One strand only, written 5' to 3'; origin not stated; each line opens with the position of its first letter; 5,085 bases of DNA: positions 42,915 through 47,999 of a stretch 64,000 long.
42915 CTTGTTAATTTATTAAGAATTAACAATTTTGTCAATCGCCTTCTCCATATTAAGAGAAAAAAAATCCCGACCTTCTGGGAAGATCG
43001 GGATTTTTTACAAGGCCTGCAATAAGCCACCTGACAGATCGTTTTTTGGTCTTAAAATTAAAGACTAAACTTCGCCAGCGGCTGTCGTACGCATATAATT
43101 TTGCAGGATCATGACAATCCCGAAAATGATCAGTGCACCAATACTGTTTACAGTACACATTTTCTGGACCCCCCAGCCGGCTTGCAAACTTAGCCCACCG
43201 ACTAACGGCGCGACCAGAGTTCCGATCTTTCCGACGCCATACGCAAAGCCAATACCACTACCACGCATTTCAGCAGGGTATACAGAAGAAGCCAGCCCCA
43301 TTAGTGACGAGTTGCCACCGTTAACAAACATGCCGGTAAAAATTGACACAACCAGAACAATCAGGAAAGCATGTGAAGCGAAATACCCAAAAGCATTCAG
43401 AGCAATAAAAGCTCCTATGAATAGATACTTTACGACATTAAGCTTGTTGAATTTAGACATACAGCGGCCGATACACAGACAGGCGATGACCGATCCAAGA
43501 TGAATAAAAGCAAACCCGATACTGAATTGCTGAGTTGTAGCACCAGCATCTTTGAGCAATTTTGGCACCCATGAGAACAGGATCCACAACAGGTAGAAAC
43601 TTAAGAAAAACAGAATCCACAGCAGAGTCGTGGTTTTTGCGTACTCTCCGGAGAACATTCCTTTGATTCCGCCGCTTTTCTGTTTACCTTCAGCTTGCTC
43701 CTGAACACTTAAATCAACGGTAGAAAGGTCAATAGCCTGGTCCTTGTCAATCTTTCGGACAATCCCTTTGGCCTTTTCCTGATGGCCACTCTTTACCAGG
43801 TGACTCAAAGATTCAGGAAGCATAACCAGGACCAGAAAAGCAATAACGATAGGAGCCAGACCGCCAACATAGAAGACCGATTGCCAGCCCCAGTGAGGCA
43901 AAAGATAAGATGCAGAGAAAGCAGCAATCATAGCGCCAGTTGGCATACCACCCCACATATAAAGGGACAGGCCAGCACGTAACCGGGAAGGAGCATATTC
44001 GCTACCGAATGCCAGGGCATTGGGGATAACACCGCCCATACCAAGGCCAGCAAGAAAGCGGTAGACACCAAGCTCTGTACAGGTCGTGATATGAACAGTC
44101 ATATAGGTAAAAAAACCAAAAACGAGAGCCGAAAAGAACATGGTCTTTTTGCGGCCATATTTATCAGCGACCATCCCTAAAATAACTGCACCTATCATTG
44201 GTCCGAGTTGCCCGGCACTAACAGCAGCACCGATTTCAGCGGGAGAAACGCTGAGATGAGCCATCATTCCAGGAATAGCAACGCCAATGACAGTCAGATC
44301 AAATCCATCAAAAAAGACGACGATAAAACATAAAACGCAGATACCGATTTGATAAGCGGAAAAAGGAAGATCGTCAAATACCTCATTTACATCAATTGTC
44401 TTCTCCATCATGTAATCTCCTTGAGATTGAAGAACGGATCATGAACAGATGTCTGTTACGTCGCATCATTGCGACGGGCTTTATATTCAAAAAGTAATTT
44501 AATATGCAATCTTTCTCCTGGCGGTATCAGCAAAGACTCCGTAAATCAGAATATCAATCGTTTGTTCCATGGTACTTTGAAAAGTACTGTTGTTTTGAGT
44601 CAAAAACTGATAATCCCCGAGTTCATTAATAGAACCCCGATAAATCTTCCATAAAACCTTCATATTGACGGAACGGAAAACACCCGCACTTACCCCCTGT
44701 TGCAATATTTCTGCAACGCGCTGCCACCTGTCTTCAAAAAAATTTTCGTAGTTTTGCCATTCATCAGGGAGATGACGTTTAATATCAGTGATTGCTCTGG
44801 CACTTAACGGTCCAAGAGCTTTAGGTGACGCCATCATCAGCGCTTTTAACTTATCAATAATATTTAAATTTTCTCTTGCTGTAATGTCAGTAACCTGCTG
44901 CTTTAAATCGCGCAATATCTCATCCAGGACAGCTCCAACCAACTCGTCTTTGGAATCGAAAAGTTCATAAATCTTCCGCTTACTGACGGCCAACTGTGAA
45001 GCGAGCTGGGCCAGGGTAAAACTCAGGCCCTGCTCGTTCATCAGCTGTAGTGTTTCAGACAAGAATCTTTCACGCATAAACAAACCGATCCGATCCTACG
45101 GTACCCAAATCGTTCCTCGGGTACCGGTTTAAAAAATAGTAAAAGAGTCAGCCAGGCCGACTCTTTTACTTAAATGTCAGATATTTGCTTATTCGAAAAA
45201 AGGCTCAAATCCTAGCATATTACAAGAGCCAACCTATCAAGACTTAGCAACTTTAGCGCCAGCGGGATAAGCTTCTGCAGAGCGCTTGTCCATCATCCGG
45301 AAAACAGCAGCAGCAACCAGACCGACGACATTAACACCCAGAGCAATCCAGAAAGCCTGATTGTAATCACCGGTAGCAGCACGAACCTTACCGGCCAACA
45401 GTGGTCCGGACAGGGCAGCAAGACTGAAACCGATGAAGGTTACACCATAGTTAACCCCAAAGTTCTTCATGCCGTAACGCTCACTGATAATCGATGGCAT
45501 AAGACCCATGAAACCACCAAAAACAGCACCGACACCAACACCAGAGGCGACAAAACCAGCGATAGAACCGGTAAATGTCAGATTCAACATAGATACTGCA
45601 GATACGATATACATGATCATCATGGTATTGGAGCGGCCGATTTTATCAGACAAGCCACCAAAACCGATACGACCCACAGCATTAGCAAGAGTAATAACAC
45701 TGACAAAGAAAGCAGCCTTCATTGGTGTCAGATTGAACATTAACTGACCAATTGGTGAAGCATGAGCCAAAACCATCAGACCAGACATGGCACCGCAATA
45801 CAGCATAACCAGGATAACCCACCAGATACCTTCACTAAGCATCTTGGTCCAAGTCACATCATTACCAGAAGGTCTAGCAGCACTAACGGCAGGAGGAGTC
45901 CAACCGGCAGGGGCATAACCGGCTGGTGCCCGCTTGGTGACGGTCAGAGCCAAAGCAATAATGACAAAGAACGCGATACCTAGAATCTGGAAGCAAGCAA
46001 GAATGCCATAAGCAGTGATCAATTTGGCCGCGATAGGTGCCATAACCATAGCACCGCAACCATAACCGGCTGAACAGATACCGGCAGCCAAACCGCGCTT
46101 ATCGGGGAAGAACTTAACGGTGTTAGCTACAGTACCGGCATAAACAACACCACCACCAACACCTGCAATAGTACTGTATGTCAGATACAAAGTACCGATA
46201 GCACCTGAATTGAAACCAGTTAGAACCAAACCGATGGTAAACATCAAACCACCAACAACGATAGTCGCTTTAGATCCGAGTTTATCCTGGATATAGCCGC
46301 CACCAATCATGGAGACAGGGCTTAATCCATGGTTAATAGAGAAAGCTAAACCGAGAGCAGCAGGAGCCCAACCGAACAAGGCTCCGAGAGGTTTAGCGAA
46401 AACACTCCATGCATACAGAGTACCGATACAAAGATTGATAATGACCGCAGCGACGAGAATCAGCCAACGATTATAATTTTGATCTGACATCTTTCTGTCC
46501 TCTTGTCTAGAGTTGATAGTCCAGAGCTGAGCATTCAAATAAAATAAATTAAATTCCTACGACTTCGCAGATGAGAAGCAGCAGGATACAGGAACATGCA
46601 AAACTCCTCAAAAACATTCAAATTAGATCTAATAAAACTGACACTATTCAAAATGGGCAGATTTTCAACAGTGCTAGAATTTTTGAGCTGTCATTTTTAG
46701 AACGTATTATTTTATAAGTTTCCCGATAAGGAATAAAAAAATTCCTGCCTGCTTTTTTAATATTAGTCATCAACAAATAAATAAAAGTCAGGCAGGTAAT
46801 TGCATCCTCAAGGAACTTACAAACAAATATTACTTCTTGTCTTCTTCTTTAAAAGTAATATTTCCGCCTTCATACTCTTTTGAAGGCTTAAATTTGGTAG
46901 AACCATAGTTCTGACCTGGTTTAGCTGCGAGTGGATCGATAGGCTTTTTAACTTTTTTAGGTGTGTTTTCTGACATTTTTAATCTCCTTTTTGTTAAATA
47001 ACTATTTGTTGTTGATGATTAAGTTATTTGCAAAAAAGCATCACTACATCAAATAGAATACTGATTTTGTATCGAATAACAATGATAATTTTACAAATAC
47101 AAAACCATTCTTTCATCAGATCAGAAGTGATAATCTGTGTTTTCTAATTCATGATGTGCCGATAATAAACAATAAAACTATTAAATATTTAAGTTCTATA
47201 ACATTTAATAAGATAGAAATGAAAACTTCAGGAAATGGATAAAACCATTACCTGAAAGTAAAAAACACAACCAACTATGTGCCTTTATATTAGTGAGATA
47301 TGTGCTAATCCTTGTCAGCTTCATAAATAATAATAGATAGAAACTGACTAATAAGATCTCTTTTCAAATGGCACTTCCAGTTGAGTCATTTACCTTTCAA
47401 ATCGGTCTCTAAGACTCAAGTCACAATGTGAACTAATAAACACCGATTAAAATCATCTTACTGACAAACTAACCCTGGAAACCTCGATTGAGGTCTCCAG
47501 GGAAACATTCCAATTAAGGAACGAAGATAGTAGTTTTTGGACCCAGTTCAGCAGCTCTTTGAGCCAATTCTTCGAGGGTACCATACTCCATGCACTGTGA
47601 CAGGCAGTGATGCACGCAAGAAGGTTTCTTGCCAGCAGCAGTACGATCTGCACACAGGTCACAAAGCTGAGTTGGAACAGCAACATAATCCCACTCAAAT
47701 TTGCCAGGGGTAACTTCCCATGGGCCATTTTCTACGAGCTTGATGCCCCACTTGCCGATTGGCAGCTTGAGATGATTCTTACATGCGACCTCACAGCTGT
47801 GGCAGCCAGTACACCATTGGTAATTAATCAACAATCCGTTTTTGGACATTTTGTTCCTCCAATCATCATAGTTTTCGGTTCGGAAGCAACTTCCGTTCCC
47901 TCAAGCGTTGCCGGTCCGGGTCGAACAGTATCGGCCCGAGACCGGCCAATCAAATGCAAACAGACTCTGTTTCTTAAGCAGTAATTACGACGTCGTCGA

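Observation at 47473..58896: Sigma-54/AcoR-type controlled island with two paralogous Tat-less Mo/W-bisPGD oxidoreductase modules of unknown substrate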

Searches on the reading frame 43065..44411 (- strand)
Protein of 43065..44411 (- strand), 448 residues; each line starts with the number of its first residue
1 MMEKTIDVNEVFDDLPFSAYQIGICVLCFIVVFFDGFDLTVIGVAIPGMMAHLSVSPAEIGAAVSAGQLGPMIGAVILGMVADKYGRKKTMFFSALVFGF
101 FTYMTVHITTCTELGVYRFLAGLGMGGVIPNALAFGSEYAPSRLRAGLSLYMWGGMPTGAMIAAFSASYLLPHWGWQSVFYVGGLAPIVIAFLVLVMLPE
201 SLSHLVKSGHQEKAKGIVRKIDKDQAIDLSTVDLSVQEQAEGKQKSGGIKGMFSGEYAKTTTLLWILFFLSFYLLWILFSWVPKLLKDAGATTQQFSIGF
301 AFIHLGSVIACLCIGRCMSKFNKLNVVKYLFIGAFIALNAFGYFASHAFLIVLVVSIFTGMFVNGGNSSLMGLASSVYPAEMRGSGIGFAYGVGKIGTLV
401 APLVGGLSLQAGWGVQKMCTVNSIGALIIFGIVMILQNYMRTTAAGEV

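Call 17: search_protein_families(library=pfam, proteins=[window:43065-44411:-], max_evalue=0.00001)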
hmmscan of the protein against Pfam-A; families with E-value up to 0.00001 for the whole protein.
window:43065-44411:- (448 aa): 2 families
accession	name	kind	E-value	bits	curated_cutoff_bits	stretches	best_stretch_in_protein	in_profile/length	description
PF07690.21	MFS_1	-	5.6e-49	167.3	33.4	2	29-402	2-347/347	Major Facilitator Superfamily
PF00083.30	Sugar_tr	-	1e-24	87.7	22.3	1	33-407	10-408/452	Sugar (and other) transporter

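Call 33: search_protein_families(library=ncbifam, proteins=[window:43065-44411:-], max_evalue=0.00001)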
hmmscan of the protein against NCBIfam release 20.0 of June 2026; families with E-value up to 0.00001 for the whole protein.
window:43065-44411:- (448 aa): 28 families (the best 25 are shown)
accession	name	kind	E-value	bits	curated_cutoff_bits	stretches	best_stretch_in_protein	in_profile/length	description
TIGR00895.1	2A0115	subfamily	7.7e-100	334.6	418.55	1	7-407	1-396/398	aromatic acid/H+ symport family MFS transporter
NF008586.0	PRK11551.1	equivalog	7.5e-81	272.2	410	2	25-225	17-217/406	3-(3-hydroxy-phenyl)propionate transporter MhpT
NF053517.1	HbztTptrPcaK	equivalog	1.2e-79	268.3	770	1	5-429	1-421/437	4-hydroxybenzoate transporter PcaK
NF003024.0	PRK03893.1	subfamily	1.7e-33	116.2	604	2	26-215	24-212/497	sialate:H+ symport family MFS transporter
TIGR00898.1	2A0119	subfamily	2.8e-31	108.9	550.75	1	65-435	133-486/506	cation transport protein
TIGR00891.1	2A0112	subfamily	4.5e-27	95.1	552.9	1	27-405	16-384/405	sialate:H+ symport family MFS transporter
TIGR00893.1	2A0114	subfamily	1.4e-26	93.4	395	1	38-433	9-399/399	D-galactonate transporter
TIGR00879.1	SP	subfamily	1.5e-22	79.8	237.8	1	21-293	55-346/510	sugar porter family MFS transporter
NF008963.0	PRK12307.1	equivalog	3.8e-21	75.7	637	1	31-434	26-407/426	MFS transporter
TIGR00883.1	2A0106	subfamily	1.1e-16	61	443.45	1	65-407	42-377/400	metabolite/H+ symporter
TIGR00881.1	2A0104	subfamily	8e-15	54.7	407.75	1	43-410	15-371/379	phosphoglycerate transporter protein PgtP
TIGR01299.1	synapt_SV2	subfamily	1e-14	53.4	637.3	1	21-222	165-378/742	synaptic vesicle protein SV2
TIGR00880.1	2_A_01_02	superfamily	2.6e-14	53.5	131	1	69-200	9-140/141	multidrug resistance protein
NF052357.1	GlucTporGlcPStph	equivalog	4.6e-13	48.8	750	1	32-404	16-390/445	glucose transporter GlcP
TIGR00710.1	efflux_Bcr_CflA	subfamily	1.4e-12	47.7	200.9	1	44-207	26-189/385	Bcr/CflA family efflux MFS transporter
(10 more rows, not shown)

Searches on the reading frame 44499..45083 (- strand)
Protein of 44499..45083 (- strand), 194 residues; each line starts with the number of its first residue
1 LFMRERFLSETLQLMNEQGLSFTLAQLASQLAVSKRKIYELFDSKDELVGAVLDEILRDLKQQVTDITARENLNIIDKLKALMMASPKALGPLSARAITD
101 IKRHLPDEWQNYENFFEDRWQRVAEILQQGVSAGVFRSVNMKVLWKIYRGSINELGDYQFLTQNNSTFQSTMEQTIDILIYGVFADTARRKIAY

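Call 17: search_protein_families(library=pfam, proteins=[window:44499-45083:-], max_evalue=0.00001)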
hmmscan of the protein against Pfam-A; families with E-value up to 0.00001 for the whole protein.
window:44499-45083:- (194 aa): 1 family
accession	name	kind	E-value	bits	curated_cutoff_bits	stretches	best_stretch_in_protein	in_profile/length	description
PF00440.29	TetR_N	-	3.8e-08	33.4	24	1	8-52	2-47/47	Bacterial regulatory proteins, tetR family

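Call 33: search_protein_families(library=ncbifam, proteins=[window:44499-45083:-], max_evalue=0.00001)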
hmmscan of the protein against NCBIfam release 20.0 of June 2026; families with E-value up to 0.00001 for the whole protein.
window:44499-45083:- (194 aa): 2 families
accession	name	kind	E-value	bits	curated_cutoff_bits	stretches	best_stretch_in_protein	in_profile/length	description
NF001978.0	PRK00767.1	equivalog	5.7e-07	29.5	118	1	4-86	11-94/197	transcriptional regulator BetI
TIGR03384.1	betaine_BetI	equivalog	5.3e-06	26.2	201.3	0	4-86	10-92/189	choline-binding transcriptional repressor BetI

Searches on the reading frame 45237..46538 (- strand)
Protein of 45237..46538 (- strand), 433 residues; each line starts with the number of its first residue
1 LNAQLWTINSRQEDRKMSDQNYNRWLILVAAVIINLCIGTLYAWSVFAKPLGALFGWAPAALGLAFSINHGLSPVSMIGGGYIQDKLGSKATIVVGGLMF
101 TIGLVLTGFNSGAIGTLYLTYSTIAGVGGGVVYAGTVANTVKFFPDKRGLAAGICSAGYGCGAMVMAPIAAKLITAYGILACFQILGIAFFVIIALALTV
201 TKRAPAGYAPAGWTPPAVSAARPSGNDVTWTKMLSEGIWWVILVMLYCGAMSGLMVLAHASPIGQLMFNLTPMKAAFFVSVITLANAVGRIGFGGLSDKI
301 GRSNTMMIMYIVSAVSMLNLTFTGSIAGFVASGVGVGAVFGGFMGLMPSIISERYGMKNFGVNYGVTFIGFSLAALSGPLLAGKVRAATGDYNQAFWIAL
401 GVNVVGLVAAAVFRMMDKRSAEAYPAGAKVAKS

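Call 17: search_protein_families(library=pfam, proteins=[window:45237-46538:-], max_evalue=0.00001)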
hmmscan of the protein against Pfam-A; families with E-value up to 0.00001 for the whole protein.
window:45237-46538:- (433 aa): 1 family
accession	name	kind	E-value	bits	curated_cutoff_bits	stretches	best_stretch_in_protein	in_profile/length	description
PF07690.21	MFS_1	-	4.1e-39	134.9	33.4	2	34-340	4-312/347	Major Facilitator Superfamily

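Call 33: search_protein_families(library=ncbifam, proteins=[window:45237-46538:-], max_evalue=0.00001)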
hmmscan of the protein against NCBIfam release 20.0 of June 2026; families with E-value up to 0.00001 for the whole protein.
window:45237-46538:- (433 aa): 11 families
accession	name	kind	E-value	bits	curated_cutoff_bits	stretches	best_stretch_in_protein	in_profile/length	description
NF049980.1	SfMCT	equivalog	3.2e-125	417.7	320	1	24-400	1-376/378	L-lactate MFS transporter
TIGR00890.1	2A0111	subfamily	1.9e-73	247.6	374.85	1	24-400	2-368/377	oxalate/formate antiport family MFS transporter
TIGR04259.1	oxa_formateAnti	equivalog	5.3e-54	183.6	335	1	24-420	1-399/405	oxalate/formate MFS antiporter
TIGR00895.1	2A0115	subfamily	8.5e-19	67.7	418.55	2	17-196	8-187/398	aromatic acid/H+ symport family MFS transporter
TIGR00892.1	2A0113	subfamily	2.2e-13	49.7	586.1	1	24-191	17-184/455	monocarboxylate transporter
NF008586.0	PRK11551.1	equivalog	8.9e-13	48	410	1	17-421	6-401/406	3-(3-hydroxy-phenyl)propionate transporter MhpT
NF038246.1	bile_salt_MFS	equivalog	2.1e-10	40.1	400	1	46-408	27-398/408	conjugated bile salt MFS transporter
TIGR00893.1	2A0114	subfamily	2.2e-09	36.8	395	1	55-408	24-393/399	D-galactonate transporter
TIGR00880.1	2_A_01_02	superfamily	6.4e-09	36.1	131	0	283-412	8-136/141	multidrug resistance protein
TIGR00891.1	2A0112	subfamily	1.6e-06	27.5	552.9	0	265-402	39-177/405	sialate:H+ symport family MFS transporter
TIGR00886.1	2A0108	subfamily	1.8e-06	27.3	311.7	0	258-417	18-189/368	NarK family nitrate/nitrite MFS transporter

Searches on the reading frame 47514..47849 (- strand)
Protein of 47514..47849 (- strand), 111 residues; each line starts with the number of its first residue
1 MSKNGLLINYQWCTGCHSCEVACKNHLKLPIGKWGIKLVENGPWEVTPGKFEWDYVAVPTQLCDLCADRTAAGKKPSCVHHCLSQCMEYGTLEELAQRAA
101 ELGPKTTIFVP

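Call 4: search_protein_families(library=pfam, proteins=[window:47514-47849:-])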
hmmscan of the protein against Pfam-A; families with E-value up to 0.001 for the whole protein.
window:47514-47849:- (111 aa): 2 families
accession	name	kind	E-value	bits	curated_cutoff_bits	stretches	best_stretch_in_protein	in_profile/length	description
PF13247.11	Fer4_11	-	2.1e-06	28.3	26.2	1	53-91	61-99/100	4Fe-4S dicluster domain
PF12797.12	Fer4_2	-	0.00013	22.2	24.5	1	7-24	4-21/22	4Fe-4S binding domain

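Call 5: search_protein_families(library=ncbifam, proteins=[window:47514-47849:-])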
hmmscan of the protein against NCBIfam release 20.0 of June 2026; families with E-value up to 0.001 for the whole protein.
window:47514-47849:- (111 aa): 11 families
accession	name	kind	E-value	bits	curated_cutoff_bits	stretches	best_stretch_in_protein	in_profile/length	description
TIGR02951.1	DMSO_dmsB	equivalog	6.7e-15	55.5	214.1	2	61-98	122-159/161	DMSO/selenate family reductase complex B subunit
NF045715.1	sulf_resp_HmcB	equivalog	8.3e-10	38.2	420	1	43-100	150-206/307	sulfate respiration complex iron-sulfur protein HmcB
TIGR01582.1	FDH-beta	equivalog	1.3e-09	37.6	334.7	1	62-100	152-190/283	formate dehydrogenase subunit beta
NF008134.0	PRK10882.1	equivalog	3.9e-08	32.7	263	1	50-99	162-215/329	hydrogenase 2 operon protein HybA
TIGR03149.1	cyt_nit_nrfC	equivalog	2e-06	27.3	377.6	0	61-95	152-187/225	cytochrome c nitrite reductase Fe-S protein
NF011569.0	PRK14993.1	equivalog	3.6e-06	26.6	416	0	4-34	44-74/244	tetrathionate reductase subunit TtrB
NF041715.1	arsenate_red_ArrB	equivalog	5.3e-06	26.1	450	0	3-34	2-34/233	arsenate respiratory reductase iron-sulfur subunit ArrB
NF045797.1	DsrO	equivalog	2.1e-05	24.1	200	0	62-94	173-204/235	sulfate reduction electron transfer complex DsrMKJOP subunit DsrO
NF041782.1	mnquin_red_QrcC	equivalog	0.00011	21.9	400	0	5-28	2-25/239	menaquinone reductase iron-sulfur cluster-binding subunit QrcC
NF038355.1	FDH3_beta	equivalog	0.00024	21.2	240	0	7-33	6-32/180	formate dehydrogenase FDH3 subunit beta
NF009408.0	PRK12769.1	equivalog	0.00036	18.8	1003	1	4-99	78-154/659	formate-dependent uric acid utilization protein AegA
